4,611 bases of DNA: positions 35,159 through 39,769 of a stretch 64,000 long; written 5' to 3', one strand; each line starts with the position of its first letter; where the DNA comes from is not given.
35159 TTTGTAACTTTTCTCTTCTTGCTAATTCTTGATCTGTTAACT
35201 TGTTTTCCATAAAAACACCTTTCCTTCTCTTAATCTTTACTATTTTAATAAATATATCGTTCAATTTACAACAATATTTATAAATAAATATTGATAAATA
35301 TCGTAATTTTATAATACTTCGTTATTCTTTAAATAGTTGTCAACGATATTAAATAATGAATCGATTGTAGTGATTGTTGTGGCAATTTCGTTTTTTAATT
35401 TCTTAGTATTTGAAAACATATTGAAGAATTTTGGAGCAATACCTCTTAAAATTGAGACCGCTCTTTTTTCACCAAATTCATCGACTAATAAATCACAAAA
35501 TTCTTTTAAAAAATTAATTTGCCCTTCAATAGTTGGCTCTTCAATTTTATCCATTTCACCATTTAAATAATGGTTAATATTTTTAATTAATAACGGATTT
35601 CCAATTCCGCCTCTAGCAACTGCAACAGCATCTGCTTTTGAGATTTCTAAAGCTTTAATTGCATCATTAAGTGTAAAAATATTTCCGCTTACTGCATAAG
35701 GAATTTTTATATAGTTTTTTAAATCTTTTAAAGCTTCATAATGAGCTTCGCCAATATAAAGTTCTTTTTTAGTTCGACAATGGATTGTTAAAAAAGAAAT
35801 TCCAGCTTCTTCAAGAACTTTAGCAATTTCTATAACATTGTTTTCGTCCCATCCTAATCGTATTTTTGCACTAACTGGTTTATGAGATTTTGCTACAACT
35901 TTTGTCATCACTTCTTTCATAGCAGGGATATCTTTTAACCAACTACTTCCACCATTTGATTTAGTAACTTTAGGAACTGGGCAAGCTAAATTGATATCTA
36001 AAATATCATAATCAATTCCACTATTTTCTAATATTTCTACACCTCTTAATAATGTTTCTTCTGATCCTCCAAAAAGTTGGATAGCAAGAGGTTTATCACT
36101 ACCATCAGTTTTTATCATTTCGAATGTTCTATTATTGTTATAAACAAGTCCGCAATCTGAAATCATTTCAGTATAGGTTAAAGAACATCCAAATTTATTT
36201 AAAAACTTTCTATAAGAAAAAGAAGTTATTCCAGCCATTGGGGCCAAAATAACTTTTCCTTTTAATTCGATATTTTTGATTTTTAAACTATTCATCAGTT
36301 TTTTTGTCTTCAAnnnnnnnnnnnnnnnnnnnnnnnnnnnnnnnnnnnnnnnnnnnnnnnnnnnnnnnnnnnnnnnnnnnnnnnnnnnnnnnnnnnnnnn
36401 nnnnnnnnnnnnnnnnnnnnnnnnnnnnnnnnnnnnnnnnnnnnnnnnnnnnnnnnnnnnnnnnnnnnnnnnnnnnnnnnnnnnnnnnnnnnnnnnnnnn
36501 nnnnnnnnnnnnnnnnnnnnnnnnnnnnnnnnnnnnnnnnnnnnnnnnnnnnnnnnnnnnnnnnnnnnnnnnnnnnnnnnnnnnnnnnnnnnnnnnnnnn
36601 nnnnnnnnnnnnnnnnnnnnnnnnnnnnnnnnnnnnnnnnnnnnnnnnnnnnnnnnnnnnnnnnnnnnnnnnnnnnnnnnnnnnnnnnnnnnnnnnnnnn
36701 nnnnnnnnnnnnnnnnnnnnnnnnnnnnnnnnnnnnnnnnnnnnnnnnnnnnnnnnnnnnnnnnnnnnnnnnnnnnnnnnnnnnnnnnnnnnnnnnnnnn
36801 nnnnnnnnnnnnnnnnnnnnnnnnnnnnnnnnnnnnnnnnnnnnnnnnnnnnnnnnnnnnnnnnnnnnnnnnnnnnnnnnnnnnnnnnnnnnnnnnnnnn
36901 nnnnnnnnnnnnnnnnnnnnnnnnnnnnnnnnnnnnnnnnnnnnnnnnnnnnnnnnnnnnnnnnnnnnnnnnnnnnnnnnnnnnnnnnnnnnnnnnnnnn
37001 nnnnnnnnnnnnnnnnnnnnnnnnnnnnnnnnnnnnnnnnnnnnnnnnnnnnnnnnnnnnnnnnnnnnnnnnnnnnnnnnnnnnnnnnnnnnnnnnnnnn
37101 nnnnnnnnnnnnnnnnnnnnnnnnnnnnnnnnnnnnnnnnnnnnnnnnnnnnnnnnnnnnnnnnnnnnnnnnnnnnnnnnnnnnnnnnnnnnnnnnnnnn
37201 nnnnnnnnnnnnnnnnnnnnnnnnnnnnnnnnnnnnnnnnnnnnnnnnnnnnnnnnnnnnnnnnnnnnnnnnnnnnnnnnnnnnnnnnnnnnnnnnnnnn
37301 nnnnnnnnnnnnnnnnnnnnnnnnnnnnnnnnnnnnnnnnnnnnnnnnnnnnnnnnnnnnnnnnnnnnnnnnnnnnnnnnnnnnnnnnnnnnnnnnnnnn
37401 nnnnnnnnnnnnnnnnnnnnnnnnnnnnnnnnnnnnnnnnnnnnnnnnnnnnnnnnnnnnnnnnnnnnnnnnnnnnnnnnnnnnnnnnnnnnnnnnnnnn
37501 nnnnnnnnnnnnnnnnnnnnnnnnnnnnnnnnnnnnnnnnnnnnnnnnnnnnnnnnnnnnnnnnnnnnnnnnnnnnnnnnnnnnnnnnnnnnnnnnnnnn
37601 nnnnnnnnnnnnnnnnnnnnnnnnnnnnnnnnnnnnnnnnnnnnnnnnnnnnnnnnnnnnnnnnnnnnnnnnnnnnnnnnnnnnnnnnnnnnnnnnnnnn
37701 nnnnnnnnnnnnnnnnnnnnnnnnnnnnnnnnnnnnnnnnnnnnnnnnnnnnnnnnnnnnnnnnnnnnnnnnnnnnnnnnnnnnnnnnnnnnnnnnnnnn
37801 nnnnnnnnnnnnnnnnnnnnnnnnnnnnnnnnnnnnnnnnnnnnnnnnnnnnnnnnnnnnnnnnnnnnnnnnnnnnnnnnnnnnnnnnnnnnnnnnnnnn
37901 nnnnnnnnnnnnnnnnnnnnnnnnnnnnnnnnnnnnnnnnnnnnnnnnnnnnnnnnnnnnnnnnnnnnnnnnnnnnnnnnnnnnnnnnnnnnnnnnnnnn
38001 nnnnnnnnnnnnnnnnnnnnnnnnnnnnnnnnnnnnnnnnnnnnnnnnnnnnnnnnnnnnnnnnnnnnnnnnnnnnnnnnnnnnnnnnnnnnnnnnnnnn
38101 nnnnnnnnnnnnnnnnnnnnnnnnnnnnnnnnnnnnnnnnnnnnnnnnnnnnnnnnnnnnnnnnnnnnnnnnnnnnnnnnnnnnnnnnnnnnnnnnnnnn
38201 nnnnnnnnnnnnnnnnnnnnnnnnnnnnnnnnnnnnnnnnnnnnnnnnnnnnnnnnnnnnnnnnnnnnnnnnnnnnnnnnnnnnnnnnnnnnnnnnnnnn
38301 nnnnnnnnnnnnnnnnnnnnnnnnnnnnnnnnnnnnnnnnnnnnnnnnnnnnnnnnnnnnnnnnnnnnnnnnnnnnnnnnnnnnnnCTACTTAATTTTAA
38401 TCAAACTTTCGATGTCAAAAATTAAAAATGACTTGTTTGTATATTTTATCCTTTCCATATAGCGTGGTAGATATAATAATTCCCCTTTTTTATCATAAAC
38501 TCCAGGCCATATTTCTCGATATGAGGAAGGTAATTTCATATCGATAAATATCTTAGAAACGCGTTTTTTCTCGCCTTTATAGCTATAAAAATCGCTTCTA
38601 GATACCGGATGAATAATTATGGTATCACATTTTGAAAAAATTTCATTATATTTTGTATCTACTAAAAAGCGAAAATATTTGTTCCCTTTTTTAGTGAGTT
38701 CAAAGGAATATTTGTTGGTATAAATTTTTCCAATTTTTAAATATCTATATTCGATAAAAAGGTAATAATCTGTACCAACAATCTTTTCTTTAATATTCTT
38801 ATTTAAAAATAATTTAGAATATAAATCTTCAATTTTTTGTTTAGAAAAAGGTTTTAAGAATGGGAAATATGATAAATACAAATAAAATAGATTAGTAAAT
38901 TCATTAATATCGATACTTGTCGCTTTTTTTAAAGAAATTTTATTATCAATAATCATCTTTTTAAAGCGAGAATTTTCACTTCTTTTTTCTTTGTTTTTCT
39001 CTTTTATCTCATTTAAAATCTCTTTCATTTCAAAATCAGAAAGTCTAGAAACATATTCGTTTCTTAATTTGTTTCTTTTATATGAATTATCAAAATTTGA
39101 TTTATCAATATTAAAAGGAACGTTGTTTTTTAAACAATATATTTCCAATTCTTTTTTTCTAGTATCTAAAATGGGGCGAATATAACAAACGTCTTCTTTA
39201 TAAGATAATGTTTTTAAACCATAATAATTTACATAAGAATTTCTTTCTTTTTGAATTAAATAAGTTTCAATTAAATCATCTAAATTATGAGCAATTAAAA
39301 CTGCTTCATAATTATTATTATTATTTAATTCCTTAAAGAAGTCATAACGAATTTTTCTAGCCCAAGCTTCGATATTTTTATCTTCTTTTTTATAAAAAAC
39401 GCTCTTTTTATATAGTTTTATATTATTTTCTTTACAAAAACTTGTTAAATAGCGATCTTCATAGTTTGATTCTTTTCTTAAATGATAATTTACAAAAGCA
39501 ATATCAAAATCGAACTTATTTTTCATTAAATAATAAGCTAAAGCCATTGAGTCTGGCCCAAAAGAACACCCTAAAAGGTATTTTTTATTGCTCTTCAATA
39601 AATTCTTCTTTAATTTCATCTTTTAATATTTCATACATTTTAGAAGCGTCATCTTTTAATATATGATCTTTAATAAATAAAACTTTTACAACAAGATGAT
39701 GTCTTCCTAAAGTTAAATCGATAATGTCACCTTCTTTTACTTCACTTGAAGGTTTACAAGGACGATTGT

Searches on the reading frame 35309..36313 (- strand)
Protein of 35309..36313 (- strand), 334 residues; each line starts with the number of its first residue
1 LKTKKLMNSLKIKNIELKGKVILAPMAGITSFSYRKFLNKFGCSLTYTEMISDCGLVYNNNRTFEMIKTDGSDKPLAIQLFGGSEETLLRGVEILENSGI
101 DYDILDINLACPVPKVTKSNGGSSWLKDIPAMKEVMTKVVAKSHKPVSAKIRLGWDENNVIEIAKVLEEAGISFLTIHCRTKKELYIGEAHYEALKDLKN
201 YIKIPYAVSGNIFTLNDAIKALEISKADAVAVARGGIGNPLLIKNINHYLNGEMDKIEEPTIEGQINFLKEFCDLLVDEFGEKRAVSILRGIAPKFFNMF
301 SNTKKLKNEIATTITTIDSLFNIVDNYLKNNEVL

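Call 67: search_protein_families(library=pfam, proteins=[window:35309-36313:-], max_evalue=0.0001)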
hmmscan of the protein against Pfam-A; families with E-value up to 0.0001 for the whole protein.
window:35309-36313:- (334 aa): 1 family
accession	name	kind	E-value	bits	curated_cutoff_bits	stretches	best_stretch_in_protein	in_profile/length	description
PF01207.24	Dus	-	5.8e-63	213.3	20.4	1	22-319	1-298/311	Dihydrouridine synthase (Dus)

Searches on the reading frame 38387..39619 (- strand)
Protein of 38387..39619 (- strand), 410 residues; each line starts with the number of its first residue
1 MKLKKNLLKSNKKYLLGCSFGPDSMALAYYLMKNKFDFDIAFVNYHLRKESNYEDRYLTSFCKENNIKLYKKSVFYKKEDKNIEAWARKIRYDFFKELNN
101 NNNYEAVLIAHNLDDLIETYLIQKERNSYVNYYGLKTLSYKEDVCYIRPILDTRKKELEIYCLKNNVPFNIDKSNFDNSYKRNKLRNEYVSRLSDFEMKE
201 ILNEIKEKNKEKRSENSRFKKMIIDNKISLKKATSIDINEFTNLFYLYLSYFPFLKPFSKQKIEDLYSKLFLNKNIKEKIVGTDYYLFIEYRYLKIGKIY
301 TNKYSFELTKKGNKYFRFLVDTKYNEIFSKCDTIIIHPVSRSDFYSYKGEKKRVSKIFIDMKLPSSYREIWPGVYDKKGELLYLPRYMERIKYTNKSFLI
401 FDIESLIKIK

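Call 67: search_protein_families(library=pfam, proteins=[window:38387-39619:-], max_evalue=0.0001)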
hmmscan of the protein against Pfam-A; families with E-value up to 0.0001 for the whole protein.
window:38387-39619:- (410 aa): 1 family
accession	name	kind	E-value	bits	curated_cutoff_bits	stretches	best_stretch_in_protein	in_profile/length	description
PF01171.26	ATP_bind_3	-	2.4e-46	158.2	27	1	13-188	1-182/182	PP-loop family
